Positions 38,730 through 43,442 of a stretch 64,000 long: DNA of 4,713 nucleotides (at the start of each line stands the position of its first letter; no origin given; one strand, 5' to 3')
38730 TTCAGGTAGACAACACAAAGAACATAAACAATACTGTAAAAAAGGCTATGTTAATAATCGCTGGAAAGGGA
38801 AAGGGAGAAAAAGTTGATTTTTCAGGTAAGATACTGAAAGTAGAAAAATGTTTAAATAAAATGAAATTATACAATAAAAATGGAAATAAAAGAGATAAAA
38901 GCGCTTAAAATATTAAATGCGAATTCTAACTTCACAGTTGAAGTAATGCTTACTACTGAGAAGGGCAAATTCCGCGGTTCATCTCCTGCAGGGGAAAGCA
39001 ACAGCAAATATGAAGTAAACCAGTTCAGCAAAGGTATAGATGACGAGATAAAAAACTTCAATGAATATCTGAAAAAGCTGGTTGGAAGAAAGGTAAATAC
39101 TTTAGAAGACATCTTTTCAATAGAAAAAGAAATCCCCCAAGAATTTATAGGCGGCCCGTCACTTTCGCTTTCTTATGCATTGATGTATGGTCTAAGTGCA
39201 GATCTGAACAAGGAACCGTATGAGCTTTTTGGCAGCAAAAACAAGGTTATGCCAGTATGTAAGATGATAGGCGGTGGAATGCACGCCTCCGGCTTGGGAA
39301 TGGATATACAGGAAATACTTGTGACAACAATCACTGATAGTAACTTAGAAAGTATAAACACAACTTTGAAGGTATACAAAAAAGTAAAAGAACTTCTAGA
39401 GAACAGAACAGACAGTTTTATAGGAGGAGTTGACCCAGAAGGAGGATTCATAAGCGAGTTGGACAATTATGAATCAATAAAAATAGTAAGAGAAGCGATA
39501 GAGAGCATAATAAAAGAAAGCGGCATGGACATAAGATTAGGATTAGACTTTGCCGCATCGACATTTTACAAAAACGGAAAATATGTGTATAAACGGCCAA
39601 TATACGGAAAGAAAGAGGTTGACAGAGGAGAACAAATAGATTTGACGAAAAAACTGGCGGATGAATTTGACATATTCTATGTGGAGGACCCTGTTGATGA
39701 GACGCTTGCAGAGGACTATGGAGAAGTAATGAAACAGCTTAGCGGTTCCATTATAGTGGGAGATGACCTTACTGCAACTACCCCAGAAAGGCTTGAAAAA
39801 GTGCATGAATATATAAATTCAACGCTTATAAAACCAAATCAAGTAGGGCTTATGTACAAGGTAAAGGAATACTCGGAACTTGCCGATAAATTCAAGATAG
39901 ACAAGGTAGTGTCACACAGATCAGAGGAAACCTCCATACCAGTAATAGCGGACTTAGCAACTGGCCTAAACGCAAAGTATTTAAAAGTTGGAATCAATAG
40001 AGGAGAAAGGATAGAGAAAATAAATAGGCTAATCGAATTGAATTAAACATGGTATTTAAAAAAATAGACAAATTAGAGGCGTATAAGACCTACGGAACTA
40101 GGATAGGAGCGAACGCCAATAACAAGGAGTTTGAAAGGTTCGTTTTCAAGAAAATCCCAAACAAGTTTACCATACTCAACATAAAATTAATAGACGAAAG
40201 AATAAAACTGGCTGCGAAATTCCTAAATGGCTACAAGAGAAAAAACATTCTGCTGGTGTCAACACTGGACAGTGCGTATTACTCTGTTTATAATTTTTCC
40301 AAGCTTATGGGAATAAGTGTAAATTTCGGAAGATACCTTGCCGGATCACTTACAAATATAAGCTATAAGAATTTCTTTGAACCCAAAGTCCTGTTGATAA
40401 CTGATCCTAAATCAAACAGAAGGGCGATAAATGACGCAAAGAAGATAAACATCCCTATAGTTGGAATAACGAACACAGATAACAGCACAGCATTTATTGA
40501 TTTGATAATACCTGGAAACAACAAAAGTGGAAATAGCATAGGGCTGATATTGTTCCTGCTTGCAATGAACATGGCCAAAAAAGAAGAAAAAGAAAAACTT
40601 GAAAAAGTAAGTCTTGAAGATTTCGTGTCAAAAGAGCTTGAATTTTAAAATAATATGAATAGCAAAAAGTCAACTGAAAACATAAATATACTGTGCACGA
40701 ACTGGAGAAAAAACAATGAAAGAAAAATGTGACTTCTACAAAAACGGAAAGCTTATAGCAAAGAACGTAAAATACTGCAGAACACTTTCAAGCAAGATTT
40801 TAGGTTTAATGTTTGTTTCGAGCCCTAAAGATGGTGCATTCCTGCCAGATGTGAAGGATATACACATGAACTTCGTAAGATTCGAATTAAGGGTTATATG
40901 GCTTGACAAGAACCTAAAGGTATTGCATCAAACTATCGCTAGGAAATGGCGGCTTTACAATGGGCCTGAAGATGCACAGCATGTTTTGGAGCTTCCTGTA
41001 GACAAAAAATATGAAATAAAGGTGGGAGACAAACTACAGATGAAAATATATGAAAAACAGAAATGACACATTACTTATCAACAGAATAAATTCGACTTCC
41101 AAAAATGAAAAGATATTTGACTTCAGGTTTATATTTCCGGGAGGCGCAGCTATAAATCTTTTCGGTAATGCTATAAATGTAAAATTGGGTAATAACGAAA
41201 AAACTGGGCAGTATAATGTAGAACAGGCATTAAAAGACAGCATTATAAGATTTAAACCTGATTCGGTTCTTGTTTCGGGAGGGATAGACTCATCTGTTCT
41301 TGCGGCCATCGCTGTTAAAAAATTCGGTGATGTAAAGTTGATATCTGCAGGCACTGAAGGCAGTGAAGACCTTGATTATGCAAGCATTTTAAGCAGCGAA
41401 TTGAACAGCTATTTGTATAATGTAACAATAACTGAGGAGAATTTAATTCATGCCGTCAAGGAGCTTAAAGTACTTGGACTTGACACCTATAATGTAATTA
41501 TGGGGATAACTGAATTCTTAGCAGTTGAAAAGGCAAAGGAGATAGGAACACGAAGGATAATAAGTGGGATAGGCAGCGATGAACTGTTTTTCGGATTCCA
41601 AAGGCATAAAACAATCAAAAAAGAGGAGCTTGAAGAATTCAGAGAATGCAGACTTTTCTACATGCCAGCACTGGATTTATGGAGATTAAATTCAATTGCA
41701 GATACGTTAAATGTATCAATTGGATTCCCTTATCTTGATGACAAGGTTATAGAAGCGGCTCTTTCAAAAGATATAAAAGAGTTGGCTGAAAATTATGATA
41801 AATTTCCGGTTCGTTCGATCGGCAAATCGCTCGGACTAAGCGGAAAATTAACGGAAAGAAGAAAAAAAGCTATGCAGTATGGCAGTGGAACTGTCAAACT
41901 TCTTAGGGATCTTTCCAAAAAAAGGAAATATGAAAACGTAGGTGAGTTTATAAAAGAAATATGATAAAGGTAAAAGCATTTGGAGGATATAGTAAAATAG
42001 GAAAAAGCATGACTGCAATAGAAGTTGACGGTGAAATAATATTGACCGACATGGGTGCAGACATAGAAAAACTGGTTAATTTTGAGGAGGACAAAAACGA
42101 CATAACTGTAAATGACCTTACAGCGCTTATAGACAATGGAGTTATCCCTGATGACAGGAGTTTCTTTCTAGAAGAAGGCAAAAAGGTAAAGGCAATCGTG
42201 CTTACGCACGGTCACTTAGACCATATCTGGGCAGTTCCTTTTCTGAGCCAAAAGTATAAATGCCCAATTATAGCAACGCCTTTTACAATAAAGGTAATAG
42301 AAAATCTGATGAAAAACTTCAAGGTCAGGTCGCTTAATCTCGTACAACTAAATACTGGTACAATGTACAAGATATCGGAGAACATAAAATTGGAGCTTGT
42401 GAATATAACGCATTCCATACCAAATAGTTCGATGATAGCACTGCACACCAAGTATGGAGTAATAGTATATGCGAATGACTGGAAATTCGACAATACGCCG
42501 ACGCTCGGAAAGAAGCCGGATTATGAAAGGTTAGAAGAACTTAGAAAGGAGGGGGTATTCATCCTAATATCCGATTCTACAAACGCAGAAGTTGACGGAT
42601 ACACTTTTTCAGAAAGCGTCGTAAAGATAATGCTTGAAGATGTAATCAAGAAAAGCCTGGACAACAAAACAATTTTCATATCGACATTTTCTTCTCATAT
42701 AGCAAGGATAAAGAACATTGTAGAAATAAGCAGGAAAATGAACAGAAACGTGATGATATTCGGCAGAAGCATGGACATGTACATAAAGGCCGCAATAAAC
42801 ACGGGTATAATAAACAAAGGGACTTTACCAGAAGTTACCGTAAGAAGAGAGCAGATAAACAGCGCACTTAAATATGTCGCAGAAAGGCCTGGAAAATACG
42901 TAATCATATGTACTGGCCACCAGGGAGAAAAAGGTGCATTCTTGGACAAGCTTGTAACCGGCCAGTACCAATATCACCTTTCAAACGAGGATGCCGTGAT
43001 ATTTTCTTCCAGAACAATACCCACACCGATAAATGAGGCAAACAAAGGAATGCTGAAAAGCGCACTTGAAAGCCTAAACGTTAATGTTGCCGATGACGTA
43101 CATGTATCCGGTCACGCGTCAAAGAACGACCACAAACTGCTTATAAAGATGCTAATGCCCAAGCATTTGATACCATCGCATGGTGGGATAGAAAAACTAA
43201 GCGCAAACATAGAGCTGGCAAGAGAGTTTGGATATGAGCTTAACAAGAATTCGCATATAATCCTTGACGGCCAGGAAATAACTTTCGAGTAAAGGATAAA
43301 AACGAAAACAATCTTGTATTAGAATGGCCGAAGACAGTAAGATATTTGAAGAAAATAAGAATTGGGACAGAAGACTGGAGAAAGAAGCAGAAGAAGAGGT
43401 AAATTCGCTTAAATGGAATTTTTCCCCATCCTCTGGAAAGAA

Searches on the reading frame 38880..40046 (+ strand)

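Call 44: search_protein_families(library=pfam, proteins=[window:38880-40046:+], max_evalue=0.01)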
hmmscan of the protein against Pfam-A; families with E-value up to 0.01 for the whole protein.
window:38880-40046:+ (388 aa): 3 families
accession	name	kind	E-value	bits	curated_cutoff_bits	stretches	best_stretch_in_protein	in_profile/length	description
PF00113.28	Enolase_C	-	4.4e-40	138.3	21.5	1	124-386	4-276/296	Enolase, C-terminal TIM barrel domain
PF03952.21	Enolase_N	-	4.2e-07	30.6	35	1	3-73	1-82/131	Enolase, N-terminal domain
PF13378.12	MR_MLE_C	-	0.0011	19.2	29.4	1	217-341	44-149/219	Enolase C-terminal domain-like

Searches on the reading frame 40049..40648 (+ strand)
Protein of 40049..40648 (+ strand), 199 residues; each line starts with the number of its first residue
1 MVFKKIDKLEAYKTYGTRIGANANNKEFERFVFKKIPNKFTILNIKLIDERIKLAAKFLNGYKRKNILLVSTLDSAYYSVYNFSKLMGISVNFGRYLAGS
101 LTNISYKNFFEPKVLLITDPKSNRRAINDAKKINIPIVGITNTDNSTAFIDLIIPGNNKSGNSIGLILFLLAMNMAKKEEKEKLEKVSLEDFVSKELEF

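Call 107: search_protein_families(library=pfam, proteins=[window:40049-40648:+], max_evalue=0.00001)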
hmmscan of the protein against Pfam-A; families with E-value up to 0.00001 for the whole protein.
window:40049-40648:+ (199 aa): 1 family
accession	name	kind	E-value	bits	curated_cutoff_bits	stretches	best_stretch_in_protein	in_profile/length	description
PF00318.25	Ribosomal_S2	-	1.9e-20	73.5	26.1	1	111-174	149-212/216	Ribosomal protein S2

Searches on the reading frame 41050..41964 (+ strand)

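Call 107: search_protein_families(library=pfam, proteins=[window:41050-41964:+], max_evalue=0.00001)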
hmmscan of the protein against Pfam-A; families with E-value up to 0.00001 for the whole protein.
window:41050-41964:+ (304 aa): 1 family
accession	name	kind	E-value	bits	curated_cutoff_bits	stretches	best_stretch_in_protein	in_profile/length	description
PF00733.27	Asn_synthase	-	6.7e-24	85.6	21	1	57-192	6-144/354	Asparagine synthase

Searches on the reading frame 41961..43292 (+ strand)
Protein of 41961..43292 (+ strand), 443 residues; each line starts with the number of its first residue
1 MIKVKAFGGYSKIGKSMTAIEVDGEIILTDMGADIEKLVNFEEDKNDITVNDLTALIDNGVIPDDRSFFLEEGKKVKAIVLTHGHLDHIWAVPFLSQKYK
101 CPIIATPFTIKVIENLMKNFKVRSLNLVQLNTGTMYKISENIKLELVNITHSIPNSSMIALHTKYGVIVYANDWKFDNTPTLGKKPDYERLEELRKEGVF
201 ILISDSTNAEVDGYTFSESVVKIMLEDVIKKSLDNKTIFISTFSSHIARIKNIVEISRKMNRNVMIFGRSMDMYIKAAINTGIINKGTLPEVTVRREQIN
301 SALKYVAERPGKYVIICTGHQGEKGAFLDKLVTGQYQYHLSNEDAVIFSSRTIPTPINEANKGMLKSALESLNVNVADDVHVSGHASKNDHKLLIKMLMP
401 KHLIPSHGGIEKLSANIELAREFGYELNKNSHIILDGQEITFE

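Call 20: search_protein_families(library=pfam, proteins=[window:41961-43292:+], max_evalue=0.00001)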
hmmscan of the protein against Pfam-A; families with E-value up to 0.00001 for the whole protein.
window:41961-43292:+ (443 aa): 4 families
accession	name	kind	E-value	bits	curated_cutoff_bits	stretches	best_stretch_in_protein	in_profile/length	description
PF22505.1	RNase_J_b_CASP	-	1.5e-23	83.4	27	1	236-357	2-116/126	Ribonuclease J, beta-CASP domain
PF00753.33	Lactamase_B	-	5.3e-10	40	22.7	1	54-120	17-88/196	Metallo-beta-lactamase superfamily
PF12706.13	Lactamase_B_2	-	1.4e-08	35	27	1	71-158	26-119/200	Beta-lactamase superfamily domain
PF07521.17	RMMBL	-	1.3e-07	31.9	21.6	1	379-426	10-59/63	Zn-dependent metallo-hydrolase RNA specificity domain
